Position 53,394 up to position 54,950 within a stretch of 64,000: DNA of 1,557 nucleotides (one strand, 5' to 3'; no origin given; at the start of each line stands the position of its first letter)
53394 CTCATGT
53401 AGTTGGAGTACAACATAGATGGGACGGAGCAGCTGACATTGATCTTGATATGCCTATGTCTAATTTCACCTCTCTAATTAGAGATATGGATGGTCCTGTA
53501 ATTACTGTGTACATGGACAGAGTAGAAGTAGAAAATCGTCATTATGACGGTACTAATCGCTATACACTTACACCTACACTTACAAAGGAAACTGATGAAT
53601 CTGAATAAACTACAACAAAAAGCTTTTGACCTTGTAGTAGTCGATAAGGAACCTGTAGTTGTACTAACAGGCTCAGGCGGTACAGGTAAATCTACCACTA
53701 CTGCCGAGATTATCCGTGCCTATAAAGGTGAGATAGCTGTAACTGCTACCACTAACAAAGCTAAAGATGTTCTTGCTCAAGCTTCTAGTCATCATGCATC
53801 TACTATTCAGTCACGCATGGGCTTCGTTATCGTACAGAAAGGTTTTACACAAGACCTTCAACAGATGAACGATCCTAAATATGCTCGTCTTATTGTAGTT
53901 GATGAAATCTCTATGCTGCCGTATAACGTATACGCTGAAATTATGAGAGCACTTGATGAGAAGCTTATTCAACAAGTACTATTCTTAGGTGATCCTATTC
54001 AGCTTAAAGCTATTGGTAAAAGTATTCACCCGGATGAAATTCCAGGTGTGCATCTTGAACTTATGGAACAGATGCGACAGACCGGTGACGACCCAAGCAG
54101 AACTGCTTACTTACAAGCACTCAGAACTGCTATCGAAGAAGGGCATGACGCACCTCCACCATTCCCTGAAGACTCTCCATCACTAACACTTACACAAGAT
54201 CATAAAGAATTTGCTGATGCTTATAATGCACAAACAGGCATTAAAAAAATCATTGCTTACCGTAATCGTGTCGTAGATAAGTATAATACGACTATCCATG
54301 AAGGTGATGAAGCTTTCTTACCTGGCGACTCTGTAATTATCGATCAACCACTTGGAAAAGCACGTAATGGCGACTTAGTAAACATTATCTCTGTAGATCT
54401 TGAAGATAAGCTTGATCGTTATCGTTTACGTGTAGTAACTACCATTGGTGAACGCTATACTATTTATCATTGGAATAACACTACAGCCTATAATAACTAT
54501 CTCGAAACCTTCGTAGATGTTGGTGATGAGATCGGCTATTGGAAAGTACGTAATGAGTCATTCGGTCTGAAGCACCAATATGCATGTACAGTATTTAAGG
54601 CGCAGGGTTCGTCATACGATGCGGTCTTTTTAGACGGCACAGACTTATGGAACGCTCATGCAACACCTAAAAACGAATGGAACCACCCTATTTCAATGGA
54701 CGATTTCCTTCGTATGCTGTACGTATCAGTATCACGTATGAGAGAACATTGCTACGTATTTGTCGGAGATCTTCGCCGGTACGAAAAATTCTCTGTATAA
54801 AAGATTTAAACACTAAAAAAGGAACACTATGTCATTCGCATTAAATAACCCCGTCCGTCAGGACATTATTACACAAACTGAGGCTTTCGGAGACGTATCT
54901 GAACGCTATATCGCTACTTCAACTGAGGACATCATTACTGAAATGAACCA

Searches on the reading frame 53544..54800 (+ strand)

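Call 8: search_protein_families(library=phrogs, proteins=[window:53544-54800:+])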
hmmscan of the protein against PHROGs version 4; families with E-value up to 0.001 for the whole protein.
window:53544-54800:+ (418 aa): 7 families
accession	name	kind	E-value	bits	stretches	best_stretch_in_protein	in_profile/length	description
phrog_325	-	DNA, RNA and nucleotide metabolism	1.8e-61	209.6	1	17-406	468-867/986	Dda-like helicase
phrog_4412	-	DNA, RNA and nucleotide metabolism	1.2e-22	81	1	14-158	325-464/743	exonuclease V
phrog_1967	-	DNA, RNA and nucleotide metabolism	1.8e-08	34.5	1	13-75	146-210/776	DNA helicase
phrog_25471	-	unknown function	0.00032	21.8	1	18-152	1-158/162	-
phrog_2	-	head and packaging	0.0005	19.9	1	21-138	267-389/807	terminase large subunit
phrog_170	-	other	0.00067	20.2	0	16-55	72-109/323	PhoH-like phosphate starvation-inducible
phrog_2107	-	other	0.00085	20.1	0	38-80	5-51/201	thymidylate kinase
